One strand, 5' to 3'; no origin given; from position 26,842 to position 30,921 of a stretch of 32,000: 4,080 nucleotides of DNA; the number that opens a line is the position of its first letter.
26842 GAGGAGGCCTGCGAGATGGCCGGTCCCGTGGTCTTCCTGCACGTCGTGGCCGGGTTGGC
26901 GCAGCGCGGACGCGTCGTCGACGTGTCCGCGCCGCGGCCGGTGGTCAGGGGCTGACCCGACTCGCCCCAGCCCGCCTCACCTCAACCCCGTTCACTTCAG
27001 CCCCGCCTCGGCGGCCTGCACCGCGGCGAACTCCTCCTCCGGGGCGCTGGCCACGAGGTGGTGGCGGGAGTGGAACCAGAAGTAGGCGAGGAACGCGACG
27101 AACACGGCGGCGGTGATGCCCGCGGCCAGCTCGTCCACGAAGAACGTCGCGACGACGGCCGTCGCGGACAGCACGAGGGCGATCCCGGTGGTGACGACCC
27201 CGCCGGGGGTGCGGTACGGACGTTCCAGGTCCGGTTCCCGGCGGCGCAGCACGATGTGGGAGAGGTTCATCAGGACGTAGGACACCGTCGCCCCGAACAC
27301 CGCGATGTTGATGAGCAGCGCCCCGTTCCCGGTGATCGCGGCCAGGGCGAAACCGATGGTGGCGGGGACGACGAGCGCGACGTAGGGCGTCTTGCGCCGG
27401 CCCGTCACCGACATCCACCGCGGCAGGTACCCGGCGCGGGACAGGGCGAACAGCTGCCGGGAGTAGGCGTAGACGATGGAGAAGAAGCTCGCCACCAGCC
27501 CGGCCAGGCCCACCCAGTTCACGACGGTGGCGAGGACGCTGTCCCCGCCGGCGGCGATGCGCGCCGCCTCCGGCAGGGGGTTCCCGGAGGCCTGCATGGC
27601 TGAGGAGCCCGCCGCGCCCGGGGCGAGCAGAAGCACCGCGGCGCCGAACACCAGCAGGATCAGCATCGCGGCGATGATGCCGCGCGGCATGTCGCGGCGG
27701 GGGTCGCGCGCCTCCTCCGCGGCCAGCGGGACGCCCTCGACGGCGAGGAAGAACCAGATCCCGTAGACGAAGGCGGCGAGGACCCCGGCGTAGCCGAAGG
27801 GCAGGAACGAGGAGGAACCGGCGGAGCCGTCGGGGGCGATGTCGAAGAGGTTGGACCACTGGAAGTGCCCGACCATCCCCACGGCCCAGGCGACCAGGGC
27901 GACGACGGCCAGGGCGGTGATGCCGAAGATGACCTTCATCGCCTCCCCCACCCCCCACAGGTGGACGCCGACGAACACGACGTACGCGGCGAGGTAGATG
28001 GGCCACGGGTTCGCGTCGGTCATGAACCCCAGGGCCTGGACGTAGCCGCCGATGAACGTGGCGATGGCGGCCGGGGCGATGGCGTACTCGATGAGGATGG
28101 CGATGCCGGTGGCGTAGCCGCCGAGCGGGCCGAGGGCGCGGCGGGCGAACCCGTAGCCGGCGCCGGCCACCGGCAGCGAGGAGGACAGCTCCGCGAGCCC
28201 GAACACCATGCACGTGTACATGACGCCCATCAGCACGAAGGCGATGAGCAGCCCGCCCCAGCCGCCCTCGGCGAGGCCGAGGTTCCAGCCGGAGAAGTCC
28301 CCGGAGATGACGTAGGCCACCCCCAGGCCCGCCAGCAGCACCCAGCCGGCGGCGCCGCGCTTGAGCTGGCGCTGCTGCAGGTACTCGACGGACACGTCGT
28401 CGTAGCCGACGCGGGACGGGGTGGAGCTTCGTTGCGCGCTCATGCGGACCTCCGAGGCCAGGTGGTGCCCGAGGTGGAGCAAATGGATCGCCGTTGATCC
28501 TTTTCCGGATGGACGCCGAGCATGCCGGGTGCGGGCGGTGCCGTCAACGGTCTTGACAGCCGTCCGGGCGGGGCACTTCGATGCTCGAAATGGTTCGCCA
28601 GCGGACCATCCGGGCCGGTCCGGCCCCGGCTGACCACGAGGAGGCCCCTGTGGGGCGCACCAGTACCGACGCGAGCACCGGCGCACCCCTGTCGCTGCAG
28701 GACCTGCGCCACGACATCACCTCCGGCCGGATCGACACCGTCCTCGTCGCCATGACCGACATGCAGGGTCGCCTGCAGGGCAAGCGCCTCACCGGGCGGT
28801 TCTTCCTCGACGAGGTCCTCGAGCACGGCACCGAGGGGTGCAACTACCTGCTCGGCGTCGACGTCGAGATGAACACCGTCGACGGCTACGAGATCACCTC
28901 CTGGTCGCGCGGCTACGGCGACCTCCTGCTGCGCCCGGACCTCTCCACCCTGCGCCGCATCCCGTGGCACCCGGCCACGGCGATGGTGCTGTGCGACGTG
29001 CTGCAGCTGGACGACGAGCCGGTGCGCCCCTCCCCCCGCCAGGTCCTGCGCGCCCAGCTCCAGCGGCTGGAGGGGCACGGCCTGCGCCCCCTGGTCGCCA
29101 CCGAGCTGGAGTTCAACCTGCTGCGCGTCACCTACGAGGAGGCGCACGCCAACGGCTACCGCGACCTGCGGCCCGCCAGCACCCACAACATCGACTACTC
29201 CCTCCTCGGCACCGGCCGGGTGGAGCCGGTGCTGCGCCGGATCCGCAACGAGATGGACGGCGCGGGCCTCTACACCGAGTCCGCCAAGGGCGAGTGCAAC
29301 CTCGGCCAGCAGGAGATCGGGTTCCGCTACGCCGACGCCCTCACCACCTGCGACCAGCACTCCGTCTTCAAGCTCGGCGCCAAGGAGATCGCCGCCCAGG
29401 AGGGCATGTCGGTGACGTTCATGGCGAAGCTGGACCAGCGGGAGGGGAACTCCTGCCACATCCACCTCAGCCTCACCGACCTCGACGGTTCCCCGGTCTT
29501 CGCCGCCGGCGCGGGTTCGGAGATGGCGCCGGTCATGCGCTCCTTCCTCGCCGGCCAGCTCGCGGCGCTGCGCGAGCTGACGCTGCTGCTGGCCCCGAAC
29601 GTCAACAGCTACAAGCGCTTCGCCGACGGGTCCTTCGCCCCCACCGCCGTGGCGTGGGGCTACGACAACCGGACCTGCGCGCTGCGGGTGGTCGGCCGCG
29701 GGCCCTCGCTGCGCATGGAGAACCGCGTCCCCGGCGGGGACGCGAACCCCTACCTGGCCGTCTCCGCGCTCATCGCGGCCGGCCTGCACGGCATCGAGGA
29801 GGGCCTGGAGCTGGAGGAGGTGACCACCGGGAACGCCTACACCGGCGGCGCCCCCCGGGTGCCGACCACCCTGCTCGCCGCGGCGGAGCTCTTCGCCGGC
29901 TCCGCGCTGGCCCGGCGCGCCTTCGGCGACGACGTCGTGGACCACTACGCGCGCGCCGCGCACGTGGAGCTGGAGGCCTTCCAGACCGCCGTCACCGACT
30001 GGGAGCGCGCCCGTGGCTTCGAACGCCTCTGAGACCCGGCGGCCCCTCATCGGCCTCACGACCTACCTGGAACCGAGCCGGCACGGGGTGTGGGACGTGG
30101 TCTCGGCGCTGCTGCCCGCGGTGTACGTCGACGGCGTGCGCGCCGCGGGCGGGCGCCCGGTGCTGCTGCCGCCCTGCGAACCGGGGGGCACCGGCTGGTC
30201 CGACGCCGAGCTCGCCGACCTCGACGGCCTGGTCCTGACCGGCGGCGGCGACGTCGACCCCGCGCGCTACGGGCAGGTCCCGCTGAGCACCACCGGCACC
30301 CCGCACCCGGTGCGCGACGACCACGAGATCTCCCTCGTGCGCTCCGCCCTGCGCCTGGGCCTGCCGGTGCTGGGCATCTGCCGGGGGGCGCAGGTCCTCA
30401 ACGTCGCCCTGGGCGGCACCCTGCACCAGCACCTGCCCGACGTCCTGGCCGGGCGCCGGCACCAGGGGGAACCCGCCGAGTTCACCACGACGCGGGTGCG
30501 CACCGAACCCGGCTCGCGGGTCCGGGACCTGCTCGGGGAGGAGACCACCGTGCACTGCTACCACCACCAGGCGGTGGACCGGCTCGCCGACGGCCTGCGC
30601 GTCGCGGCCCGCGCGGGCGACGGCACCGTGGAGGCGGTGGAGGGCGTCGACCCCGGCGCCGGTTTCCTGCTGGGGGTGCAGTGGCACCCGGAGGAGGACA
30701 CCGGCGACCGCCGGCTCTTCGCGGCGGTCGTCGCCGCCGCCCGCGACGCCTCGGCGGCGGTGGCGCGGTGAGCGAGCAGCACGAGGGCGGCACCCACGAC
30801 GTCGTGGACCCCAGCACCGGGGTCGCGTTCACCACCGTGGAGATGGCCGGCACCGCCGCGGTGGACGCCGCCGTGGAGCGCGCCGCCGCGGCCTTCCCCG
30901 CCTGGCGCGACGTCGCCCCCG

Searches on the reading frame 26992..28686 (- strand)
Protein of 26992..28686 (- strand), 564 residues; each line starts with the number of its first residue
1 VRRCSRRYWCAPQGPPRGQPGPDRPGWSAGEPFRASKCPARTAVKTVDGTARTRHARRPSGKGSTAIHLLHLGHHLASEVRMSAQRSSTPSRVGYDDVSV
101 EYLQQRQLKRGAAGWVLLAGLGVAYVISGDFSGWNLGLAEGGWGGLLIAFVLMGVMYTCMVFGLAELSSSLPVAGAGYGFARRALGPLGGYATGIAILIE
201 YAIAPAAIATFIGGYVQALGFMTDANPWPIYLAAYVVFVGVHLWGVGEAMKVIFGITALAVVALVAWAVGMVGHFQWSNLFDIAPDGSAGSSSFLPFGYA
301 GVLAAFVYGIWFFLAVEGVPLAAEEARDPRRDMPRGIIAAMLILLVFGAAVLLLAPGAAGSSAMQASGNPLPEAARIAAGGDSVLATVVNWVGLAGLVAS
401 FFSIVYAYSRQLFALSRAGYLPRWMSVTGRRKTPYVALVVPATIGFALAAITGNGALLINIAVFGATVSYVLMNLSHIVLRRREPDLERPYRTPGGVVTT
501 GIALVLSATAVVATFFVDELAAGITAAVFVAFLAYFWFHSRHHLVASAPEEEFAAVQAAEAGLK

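Call 13: search_protein_families(library=pfam, proteins=[window:26992-28686:-])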
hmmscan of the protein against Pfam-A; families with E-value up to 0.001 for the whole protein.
window:26992-28686:- (564 aa): 2 families
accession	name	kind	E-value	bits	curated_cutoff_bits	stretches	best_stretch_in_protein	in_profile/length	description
PF00324.27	AA_permease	-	4.2e-41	141.6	24.6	1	129-535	14-447/470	Amino acid permease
PF13520.12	AA_permease_2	-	1.1e-34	120.5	27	1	137-522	24-412/427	Amino acid permease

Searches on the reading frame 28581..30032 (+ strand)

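Call 13: search_protein_families(library=pfam, proteins=[window:28581-30032:+])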
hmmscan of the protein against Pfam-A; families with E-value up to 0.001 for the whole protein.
window:28581-30032:+ (483 aa): 2 families
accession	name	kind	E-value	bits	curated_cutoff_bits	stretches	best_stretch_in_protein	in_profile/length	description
PF00120.29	Gln-synt_C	-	2.6e-93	313.3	24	1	151-477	3-342/344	Glutamine synthetase, catalytic domain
PF03951.24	Gln-synt_N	-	2.3e-05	24.4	33.4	1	53-141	4-80/82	Glutamine synthetase, beta-Grasp domain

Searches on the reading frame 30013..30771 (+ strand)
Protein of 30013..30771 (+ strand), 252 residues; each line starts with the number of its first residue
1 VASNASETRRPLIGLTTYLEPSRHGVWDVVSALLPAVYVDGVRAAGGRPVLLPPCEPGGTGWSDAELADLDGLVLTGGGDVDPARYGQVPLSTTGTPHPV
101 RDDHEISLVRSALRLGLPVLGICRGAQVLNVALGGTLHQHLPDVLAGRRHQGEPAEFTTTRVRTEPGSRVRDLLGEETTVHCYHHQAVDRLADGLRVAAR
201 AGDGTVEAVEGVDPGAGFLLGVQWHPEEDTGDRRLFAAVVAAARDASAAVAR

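Call 13: search_protein_families(library=pfam, proteins=[window:30013-30771:+])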
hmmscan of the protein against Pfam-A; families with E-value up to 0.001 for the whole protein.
window:30013-30771:+ (252 aa): 2 families
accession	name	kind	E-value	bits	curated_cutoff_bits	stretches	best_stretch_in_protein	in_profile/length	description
PF07722.19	Peptidase_C26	-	1.6e-63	214.8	20.5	1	11-227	1-219/219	Peptidase C26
PF00117.34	GATase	-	1.7e-15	57.6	22.8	1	103-231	59-176/190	Glutamine amidotransferase class-I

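Call 46: find_encoding_contigs(protein=window:30013-30771:+, flank=10000, max_places=4)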
Protein window:30013-30771:+ (252 aa): 23 contigs read that carry it; 4 places shown.
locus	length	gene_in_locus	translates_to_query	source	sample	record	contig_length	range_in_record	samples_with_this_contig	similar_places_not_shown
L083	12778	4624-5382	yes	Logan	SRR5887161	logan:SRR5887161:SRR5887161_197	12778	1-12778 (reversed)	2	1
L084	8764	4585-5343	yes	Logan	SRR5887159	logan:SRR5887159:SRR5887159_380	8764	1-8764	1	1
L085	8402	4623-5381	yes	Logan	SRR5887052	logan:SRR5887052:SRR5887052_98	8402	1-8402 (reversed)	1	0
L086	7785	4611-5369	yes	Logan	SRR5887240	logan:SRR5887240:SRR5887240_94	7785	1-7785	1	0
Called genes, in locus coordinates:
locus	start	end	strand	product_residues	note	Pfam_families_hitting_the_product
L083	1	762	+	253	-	?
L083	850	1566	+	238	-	-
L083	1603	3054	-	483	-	PF00324:AA_permease, PF13520:AA_permease_2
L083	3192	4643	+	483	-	PF03951:Gln-synt_N (faint), PF00120:Gln-synt_C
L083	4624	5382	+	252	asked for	PF07722:Peptidase_C26, PF00117:GATase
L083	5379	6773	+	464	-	PF00171:Aldedh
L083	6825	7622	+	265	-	PF00106:adh_short, PF13561:adh_short_C2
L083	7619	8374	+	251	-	PF00392:GntR, PF02082:Rrf2 (weak), PF07729:FCD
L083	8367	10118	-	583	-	PF00989:PAS, PF01590:GAF (weak), PF07228:SpoIIE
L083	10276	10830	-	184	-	PF05685:Uma2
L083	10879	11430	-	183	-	-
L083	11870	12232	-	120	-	-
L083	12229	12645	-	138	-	PF02561:FliS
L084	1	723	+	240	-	?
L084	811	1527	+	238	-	-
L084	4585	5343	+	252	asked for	PF07722:Peptidase_C26, PF00117:GATase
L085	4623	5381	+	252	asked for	PF07722:Peptidase_C26, PF00117:GATase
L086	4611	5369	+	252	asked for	PF07722:Peptidase_C26, PF00117:GATase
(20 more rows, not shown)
